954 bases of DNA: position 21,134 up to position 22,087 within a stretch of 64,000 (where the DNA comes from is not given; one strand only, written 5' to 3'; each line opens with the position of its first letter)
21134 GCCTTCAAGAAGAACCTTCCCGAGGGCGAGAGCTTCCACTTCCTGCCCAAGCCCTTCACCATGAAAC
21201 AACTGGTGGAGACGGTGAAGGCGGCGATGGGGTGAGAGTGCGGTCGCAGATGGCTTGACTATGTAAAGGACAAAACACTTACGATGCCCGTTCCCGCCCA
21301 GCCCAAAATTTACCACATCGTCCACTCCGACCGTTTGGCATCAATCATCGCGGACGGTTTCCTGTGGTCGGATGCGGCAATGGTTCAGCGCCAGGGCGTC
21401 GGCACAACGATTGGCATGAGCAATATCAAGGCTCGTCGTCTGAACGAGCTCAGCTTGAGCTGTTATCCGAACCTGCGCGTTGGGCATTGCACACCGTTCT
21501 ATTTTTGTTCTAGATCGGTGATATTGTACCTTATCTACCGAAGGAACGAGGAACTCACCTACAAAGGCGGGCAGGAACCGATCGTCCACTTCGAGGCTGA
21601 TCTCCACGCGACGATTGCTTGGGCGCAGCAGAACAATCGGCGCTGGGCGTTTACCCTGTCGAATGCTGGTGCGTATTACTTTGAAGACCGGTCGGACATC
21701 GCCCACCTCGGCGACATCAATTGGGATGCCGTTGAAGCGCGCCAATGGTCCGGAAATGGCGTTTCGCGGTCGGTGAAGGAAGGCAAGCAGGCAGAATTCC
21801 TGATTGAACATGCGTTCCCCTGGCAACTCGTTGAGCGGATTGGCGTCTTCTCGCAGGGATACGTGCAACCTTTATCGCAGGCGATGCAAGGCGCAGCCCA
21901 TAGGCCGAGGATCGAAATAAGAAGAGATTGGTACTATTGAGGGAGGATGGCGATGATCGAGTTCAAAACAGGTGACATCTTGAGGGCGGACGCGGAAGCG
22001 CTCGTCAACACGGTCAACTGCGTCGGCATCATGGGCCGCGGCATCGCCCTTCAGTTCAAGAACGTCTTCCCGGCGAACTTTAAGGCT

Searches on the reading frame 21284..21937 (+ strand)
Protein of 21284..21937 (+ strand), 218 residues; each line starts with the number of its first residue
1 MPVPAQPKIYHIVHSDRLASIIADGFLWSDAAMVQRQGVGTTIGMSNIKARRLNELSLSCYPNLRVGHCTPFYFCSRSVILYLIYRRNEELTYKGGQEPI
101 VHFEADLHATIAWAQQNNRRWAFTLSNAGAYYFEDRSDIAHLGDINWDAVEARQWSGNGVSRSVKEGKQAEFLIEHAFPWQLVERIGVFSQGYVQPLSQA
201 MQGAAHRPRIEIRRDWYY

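Call 3: search_protein_families(library=pfam, proteins=[window:21284-21937:+], max_evalue=1)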
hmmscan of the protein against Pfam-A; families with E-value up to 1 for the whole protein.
window:21284-21937:+ (218 aa): 1 family
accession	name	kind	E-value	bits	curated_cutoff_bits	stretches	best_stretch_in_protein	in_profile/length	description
PF14487.12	DarT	-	4.7e-62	209.7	22.5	1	10-218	1-201/201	ssDNA thymidine ADP-ribosyltransferase, DarT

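Call 4: search_protein_families(library=padloc, proteins=[window:21284-21937:+], max_evalue=1)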
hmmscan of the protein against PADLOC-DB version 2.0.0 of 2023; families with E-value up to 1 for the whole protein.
window:21284-21937:+ (218 aa): 1 family
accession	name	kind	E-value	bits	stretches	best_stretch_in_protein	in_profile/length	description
PDLC02991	DarT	-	1.4e-59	199.3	1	2-218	5-196/196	-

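Call 5: search_protein_families(library=ncbifam, proteins=[window:21284-21937:+], max_evalue=1)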
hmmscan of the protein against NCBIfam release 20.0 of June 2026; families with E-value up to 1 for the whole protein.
window:21284-21937:+ (218 aa): 1 family
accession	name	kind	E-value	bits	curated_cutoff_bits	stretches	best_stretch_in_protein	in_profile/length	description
NF048013.1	toxin_DarT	equivalog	9.8e-69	231.2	150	1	9-218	1-204/204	type II toxin-antitoxin system toxin DNA ADP-ribosyl transferase DarT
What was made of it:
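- On DarTG1 (DarT1 + NADAR): There is no NADAR hit and the antitoxin is a macrodomain (calls 3, 5).
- Both proteins score far above the curated cut-offs (calls 3-5).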

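Call 6: search_solved_structures(query=window:21284-21937:+, max_evalue=0.01, show_alignments=3)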
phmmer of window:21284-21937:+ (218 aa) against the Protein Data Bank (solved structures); distinct sequences matched with E-value up to 0.01: 3.
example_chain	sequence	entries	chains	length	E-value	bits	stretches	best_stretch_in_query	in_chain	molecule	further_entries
7omv_AAA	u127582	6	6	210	1.6e-27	99.7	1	4-218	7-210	DarT domain-containing protein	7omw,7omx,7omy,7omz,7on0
7yk3_A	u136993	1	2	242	1.2e-10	44.6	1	9-189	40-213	DNA ADP-ribosyl transferase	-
8wzz_A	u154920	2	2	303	0.0042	19.9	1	27-105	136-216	SDR16 | short-chain dehydrogenase/reductase 16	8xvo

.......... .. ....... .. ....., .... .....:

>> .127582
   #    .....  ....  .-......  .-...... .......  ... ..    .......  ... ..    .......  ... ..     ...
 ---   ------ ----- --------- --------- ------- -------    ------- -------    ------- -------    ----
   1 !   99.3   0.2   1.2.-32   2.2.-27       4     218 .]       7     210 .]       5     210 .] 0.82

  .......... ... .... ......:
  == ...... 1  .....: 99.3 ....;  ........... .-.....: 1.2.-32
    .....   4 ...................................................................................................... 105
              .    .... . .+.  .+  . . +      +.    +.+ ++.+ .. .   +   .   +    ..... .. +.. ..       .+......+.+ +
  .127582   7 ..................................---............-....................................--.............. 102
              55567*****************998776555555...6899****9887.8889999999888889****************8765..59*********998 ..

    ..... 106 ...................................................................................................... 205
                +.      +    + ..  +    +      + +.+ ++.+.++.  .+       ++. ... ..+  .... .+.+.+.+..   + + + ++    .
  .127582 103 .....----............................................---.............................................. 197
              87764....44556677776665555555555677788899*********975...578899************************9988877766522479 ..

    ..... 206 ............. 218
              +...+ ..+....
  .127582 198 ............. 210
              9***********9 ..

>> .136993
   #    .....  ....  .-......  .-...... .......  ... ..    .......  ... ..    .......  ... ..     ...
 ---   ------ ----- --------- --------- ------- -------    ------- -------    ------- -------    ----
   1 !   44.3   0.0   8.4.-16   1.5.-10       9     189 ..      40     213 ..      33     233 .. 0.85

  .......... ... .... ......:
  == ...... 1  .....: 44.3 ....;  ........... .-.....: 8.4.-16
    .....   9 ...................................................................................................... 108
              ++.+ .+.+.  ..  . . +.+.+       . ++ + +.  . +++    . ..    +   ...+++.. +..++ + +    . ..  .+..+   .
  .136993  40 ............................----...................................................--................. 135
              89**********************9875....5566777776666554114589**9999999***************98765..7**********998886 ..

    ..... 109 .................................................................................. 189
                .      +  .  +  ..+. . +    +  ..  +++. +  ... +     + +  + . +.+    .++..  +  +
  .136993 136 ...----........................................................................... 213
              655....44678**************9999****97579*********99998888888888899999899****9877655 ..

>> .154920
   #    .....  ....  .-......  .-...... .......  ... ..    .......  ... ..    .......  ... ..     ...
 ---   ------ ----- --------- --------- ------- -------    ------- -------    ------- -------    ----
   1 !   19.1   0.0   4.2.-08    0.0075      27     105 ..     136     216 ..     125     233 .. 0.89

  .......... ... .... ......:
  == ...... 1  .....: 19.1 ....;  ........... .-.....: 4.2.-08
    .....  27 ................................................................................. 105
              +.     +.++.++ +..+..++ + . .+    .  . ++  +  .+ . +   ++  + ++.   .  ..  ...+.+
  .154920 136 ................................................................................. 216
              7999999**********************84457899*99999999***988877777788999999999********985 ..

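Call 32: search_protein_families(library=phrogs, proteins=[window:21284-21937:+], max_evalue=10)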
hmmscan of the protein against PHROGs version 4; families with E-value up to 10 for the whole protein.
window:21284-21937:+ (218 aa): 1 family
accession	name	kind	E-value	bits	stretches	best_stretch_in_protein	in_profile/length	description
phrog_12905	-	unknown function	0.32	12.5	1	106-141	35-67/79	-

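Call 35: find_homologous_proteins(query=window:21284-21937:+, max_evalue=0.001)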
Query window:21284-21937:+ (218 aa): 7955 proteins with E <= 0.001 among 8000 candidates; the best 120 are listed.
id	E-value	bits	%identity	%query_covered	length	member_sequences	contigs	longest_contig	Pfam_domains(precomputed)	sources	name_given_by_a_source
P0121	9.2e-142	488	95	100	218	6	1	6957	PF14487.13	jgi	jgi:hypothetical protein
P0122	1.1e-139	481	94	100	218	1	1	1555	PF14487.13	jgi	jgi:hypothetical protein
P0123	5.6e-139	479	95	100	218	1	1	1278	PF14487.13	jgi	jgi:hypothetical protein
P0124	3.8e-138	476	93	100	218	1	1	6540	PF14487.13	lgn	-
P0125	5.3e-138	476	93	100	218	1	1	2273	PF14487.13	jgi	jgi:hypothetical protein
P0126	1.7e-136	471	93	100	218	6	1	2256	PF14487.13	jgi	jgi:hypothetical protein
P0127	1.8e-136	471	92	100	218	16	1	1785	PF14487.13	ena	-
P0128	2.0e-136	471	92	100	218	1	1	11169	PF14487.13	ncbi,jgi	jgi:hypothetical protein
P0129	2.5e-135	467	91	100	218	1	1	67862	PF14487.13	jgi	jgi:hypothetical protein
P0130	4.9e-135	466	91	100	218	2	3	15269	PF14487.13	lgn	-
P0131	1.1e-134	465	92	100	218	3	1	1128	PF14487.13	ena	-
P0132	2.5e-133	461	89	100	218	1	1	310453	PF14487.13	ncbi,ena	-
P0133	3.1e-132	457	89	100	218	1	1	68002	PF14487.13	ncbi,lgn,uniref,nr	ncbi:DUF4433 domain-containing protein [Mesorhizobium sp.]|uniref:type II toxin-antitoxin system tox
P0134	1.2e-131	455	89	100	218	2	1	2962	PF14487.13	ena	-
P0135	9.2e-131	452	89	100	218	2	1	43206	PF14487.13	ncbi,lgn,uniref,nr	ncbi:MAG: DUF4433 domain-containing protein [Mesorhizobium sp.]|uniref:type II toxin-antitoxin syste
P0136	4.4e-130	450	89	100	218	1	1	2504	PF14487.13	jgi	jgi:hypothetical protein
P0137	5.4e-130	450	89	100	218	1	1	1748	PF14487.13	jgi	jgi:hypothetical protein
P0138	1.4e-129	448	89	100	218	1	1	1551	PF14487.13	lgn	-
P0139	3.9e-129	447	89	100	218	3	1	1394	PF14487.13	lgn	-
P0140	1.4e-128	445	88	100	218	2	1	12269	PF14487.13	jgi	jgi:hypothetical protein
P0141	1.5e-128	445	87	100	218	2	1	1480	PF14487.13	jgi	jgi:hypothetical protein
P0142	4.6e-128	443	86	100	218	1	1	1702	PF14487.13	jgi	jgi:hypothetical protein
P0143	1.0e-127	442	86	100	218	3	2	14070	PF14487.13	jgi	jgi:ssDNA thymidine ADP-ribosyltransferase, DarT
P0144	1.9e-127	441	86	100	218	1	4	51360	PF14487.13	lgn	-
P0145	3.4e-127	440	86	100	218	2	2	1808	PF14487.13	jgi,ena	jgi:hypothetical protein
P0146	3.6e-127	440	86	100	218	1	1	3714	PF14487.13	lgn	-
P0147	8.6e-127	439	86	100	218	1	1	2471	PF14487.13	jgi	jgi:ssDNA thymidine ADP-ribosyltransferase, DarT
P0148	4.4e-126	437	86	100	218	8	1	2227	PF14487.13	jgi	jgi:hypothetical protein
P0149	4.7e-126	437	86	100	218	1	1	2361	PF14487.13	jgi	jgi:hypothetical protein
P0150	5.8e-126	436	85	100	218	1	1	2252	PF14487.13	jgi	jgi:ssDNA thymidine ADP-ribosyltransferase, DarT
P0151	1.6e-125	435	85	100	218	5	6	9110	PF14487.13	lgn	-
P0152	1.8e-125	435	84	100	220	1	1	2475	PF14487.13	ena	-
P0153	1.9e-125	435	85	100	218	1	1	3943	PF14487.13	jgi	jgi:hypothetical protein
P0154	1.2e-124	432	85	100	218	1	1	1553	PF14487.13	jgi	jgi:hypothetical protein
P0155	1.9e-124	432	86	100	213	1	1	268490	PF14487.13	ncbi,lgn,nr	ncbi:uncharacterized protein DUF4433 [Agrobacterium vitis]|nr:uncharacterized protein DUF4433 [Agrob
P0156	3.3e-124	431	85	100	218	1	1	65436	PF14487.13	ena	-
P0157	4.1e-124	430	85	100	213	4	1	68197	PF14487.13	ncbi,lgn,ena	-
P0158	5.5e-124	430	85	100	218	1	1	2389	PF14487.13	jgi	jgi:hypothetical protein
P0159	1.2e-123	429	85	100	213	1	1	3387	PF14487.13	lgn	-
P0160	1.9e-123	428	85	100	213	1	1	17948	PF14487.13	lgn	-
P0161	4.1e-123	427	83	100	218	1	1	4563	PF14487.13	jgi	jgi:hypothetical protein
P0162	6.6e-123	426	84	100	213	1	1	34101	PF14487.13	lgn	-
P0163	9.4e-123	426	84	100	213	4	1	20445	PF14487.13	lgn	-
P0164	9.6e-123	426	83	100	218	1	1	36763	PF14487.13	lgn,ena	-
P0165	1.0e-122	426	84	100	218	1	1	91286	PF14487.13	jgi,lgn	jgi:hypothetical protein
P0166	2.7e-122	424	82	100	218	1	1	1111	PF14487.13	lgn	-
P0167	6.5e-122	423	83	100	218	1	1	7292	PF14487.13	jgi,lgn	jgi:hypothetical protein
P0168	1.2e-121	422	82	100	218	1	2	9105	PF14487.13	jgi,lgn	jgi:hypothetical protein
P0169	1.3e-121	422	82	100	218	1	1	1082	PF14487.13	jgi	-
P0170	1.6e-121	422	81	100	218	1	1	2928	PF14487.13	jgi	jgi:hypothetical protein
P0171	2.3e-121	421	82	100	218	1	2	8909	PF14487.13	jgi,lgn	jgi:hypothetical protein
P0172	2.6e-121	421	83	100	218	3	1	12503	PF14487.13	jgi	jgi:hypothetical protein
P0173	5.5e-121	420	82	100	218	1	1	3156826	PF14487.13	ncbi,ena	-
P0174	8.1e-121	420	83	100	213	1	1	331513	PF14487.13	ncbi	-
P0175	1.3e-120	419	82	100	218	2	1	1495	PF14487.13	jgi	jgi:hypothetical protein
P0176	1.9e-120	418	81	100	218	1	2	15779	PF14487.13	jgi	jgi:hypothetical protein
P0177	2.9e-120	418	82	100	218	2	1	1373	PF14487.13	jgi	jgi:hypothetical protein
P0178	1.6e-119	415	82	100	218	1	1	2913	PF14487.13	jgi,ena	-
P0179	3.3e-119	414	81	100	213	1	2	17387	PF14487.13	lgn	-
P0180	4.3e-119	414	83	100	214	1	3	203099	PF14487.13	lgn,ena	-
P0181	5.6e-119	414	80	100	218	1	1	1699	PF14487.13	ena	-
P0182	1.4e-118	412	79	100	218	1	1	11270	PF14487.13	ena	-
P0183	3.6e-118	411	82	100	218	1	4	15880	PF14487.13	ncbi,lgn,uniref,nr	ncbi:DUF4433 domain-containing protein [Rhizobium leguminosarum bv. viciae]|uniref:type II toxin-ant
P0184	6.0e-118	410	79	100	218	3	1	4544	PF14487.13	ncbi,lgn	-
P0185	6.5e-118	410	80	100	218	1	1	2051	PF14487.13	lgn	-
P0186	1.1e-117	409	83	100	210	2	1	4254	PF14487.13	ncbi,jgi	jgi:hypothetical protein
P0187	2.1e-117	408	80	99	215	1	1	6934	PF14487.13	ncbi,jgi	jgi:hypothetical protein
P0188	2.2e-117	408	79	100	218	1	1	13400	PF14487.13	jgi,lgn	jgi:hypothetical protein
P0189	5.0e-117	407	80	100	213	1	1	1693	PF14487.13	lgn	-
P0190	3.0e-116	405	79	100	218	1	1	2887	PF14487.13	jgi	jgi:hypothetical protein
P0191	3.1e-116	405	80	100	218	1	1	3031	PF14487.13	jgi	jgi:hypothetical protein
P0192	6.7e-116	404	80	100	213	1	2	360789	PF14487.13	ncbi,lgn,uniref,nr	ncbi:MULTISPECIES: DUF4433 domain-containing protein [unclassified Bradyrhizobium]|uniref:type II to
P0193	1.0e-115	403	80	100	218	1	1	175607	PF14487.13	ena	-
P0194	2.3e-115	402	80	100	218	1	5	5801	PF14487.13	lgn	-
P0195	2.5e-115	402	79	100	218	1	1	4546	PF14487.13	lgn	-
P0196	3.0e-115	401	78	100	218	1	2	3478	PF14487.13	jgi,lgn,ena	-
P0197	3.2e-115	401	78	100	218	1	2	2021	PF14487.13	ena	-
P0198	4.4e-115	401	80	100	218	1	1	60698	PF14487.13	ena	-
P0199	3.7e-114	398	78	100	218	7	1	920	PF14487.13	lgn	-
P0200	4.3e-114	398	78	100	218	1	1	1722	PF14487.13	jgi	jgi:hypothetical protein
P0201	6.3e-114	397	76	100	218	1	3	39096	PF14487.13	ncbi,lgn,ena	-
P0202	8.1e-114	397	80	100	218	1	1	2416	PF14487.13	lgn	-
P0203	1.2e-113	396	78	100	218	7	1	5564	PF14487.13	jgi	jgi:hypothetical protein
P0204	1.4e-113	396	78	100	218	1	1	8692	PF14487.13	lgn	-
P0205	1.4e-112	393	77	100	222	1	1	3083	PF14487.13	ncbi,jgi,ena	jgi:hypothetical protein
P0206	2.5e-112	392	78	100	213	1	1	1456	PF14487.13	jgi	jgi:hypothetical protein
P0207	6.3e-112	391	78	100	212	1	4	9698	PF14487.13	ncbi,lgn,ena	-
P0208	7.5e-112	390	78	100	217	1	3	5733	PF14487.13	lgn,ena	-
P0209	8.4e-112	390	76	99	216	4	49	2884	PF14487.13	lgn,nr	nr:DUF4433 domain-containing protein [Rhodospirillum centenum]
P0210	1.6e-111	389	75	100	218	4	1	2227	PF14487.13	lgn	-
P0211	1.8e-111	389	77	100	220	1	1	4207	PF14487.13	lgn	-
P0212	2.0e-111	389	77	100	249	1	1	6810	PF14487.13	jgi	jgi:hypothetical protein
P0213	2.5e-111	389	77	100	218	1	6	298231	PF14487.13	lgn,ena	-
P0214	4.9e-111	388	76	100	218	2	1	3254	PF14487.13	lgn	-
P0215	8.4e-111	387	77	100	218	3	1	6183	PF14487.13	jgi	jgi:hypothetical protein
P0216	8.9e-111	387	77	100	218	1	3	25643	PF14487.13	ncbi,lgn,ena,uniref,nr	ncbi:DUF4433 domain-containing protein [uncultured Rhodoblastus sp.]|uniref:type II toxin-antitoxin 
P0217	1.5e-110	386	76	100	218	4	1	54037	PF14487.13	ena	-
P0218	2.7e-110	385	75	100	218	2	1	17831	PF14487.13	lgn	-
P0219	4.3e-109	381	75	100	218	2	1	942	PF14487.13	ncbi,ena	-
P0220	8.0e-109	380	76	100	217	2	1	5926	PF14487.13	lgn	-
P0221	8.7e-109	380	75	100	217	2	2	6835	PF14487.13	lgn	-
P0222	9.3e-109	380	76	100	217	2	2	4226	PF14487.13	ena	-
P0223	1.0e-108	380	74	100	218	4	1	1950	PF14487.13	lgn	-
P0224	1.0e-108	380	74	100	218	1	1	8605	PF14487.13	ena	-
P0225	1.3e-108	380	75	100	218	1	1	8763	PF14487.13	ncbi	ncbi:MAG: DUF4433 domain-containing protein [Caulobacteraceae bacterium]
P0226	2.7e-108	379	73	100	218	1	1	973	PF14487.13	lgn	-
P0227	3.0e-108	379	74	100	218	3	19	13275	PF14487.13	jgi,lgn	jgi:hypothetical protein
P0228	3.1e-108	378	74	100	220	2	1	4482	PF14487.13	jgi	jgi:hypothetical protein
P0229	6.8e-108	377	76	100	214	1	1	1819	PF14487.13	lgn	-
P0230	7.5e-108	377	74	100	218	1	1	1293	PF14487.13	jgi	jgi:hypothetical protein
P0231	1.6e-107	376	72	100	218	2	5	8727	PF14487.13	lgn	-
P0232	3.0e-107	375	76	99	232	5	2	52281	PF14487.13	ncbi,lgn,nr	ncbi:MAG TPA: DUF4433 domain-containing protein [Alphaproteobacteria bacterium]|nr:DUF4433 domain-co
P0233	1.8e-106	373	86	85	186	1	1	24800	PF14487.13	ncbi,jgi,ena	-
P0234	4.2e-106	372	75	100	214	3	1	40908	PF14487.13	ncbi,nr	ncbi:MAG: DUF4433 domain-containing protein [Proteobacteria bacterium]|nr:DUF4433 domain-containing 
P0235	4.2e-106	372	73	100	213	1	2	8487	PF14487.13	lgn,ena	-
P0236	8.2e-106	371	73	100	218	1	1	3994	PF14487.13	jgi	-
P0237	8.9e-106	370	72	100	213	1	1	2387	PF14487.13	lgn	-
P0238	8.9e-105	367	85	85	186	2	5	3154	PF14487.13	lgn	-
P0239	3.5e-104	365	72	100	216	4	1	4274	PF14487.13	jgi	jgi:hypothetical protein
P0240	8.5e-104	364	73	100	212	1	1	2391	PF14487.13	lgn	-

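Call 72: find_related_loci(query=A3, collection=metagenome_contigs, flank=3000)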
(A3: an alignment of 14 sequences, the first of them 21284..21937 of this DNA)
Query A3 (218 aa) in metagenome_contigs; peptide patterns used: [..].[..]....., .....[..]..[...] (x = any residue, [..] = any of these).
600 stretches matched a pattern (row limit reached: there are more); 552 encode a relative of the query (tblastn E <= 1e-3); the best 80 are kept; 80 distinct loci.
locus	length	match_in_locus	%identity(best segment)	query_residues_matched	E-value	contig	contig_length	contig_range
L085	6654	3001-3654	84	1-218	1e-128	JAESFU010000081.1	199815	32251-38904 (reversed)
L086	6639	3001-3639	85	1-218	1e-128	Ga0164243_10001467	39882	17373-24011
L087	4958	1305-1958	84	1-218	1e-128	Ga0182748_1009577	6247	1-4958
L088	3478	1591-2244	78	1-218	1e-122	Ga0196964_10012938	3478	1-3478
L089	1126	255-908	65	1-218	2e-106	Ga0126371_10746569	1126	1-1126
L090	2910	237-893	65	1-218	2e-100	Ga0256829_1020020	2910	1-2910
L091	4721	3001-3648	67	4-218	7e-98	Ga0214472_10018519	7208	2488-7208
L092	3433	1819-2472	65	1-218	4e-98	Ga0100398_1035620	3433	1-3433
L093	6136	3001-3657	65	1-218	4e-96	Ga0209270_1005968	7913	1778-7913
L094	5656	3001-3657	64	1-218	3e-96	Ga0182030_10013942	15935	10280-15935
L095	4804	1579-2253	63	1-218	7e-96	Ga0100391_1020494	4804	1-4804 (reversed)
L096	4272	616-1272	63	1-218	4e-95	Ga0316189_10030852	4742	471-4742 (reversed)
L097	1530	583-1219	88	1-216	5e-107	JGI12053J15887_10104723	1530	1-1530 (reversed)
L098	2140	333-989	62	1-218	1e-98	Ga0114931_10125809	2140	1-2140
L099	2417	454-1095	63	1-218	1e-97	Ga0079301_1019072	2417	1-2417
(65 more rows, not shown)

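Call 76: find_encoding_contigs(protein=P0121, flank=6000, max_places=3)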
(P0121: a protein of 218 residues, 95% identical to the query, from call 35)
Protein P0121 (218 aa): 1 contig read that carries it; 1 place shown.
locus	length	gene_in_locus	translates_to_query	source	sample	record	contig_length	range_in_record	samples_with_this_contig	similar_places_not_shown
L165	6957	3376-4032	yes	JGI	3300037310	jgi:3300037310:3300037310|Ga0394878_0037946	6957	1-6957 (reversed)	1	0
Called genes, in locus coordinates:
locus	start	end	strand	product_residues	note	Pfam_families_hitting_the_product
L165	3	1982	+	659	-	?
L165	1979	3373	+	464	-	-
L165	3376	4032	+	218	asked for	PF14487:DarT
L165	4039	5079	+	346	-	PF01661:Macro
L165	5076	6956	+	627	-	?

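Call 77: find_encoding_contigs(protein=P0129, flank=8000, max_places=3)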
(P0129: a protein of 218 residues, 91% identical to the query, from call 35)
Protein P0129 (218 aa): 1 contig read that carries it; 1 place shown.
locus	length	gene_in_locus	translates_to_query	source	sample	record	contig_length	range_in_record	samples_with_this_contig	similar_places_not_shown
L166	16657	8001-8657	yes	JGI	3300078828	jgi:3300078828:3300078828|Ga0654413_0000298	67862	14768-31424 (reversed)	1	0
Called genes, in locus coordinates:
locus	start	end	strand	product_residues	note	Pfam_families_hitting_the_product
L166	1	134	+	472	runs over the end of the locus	PF02403:Seryl_tRNA_N, PF00587:tRNA-synt_2b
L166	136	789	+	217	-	PF01135:PCMT, PF08242:Methyltransf_12 (faint), PF13489:Methyltransf_23 (weak), PF13847:Methyltransf_31, PF08241:Methyltransf_11, PF13649:Methyltransf_25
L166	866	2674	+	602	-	PF01476:LysM (weak), PF23473:LysM3_LYK4_5 (faint), PF01476:LysM, PF01551:Peptidase_M23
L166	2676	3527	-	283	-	PF05673:DUF815, PF13191:AAA_16 (faint)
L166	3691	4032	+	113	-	PF02699:YajC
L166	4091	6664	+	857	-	PF07549:Sec_GG (weak), PF21760:SecD_1st, PF22599:SecDF_P1_head, PF02355:SecD_SecF_C, PF03176:MMPL (weak), PF02355:SecD_SecF_C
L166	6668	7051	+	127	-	PF04430:DUF498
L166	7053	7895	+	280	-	PF00494:SQS_PSY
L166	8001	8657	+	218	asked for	PF14487:DarT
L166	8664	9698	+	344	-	PF01661:Macro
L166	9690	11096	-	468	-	PF01134:GIDA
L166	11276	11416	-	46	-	PF06568:YjiS-like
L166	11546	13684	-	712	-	-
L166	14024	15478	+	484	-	PF00370:FGGY_N, PF02782:FGGY_C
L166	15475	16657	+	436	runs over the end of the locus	PF01261:AP_endonuc_2 (faint), PF27526:XylA2_C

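Call 78: find_encoding_contigs(protein=P0132, flank=8000, max_places=3)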
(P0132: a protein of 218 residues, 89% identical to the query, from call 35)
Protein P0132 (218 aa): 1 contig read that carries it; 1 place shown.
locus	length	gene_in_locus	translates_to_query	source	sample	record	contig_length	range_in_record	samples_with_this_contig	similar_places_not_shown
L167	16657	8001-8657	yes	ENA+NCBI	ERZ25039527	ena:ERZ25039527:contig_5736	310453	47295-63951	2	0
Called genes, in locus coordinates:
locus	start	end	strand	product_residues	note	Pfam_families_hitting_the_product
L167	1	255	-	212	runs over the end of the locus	-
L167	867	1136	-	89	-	PF02913:FAD-oxidase_C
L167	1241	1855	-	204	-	PF01565:FAD_binding_4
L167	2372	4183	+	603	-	PF13400:Tad (weak), PF00092:VWA (faint), PF13519:VWA_2 (weak)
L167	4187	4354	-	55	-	-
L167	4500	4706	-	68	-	-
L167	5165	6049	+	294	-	PF00580:UvrD-helicase, PF13245:AAA_19 (weak)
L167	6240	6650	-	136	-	-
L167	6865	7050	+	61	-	PF13361:UvrD_C (weak)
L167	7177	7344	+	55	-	-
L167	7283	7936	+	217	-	-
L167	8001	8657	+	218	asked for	PF14487:DarT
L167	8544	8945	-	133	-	-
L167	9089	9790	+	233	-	-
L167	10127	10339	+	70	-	PF03831:YjdM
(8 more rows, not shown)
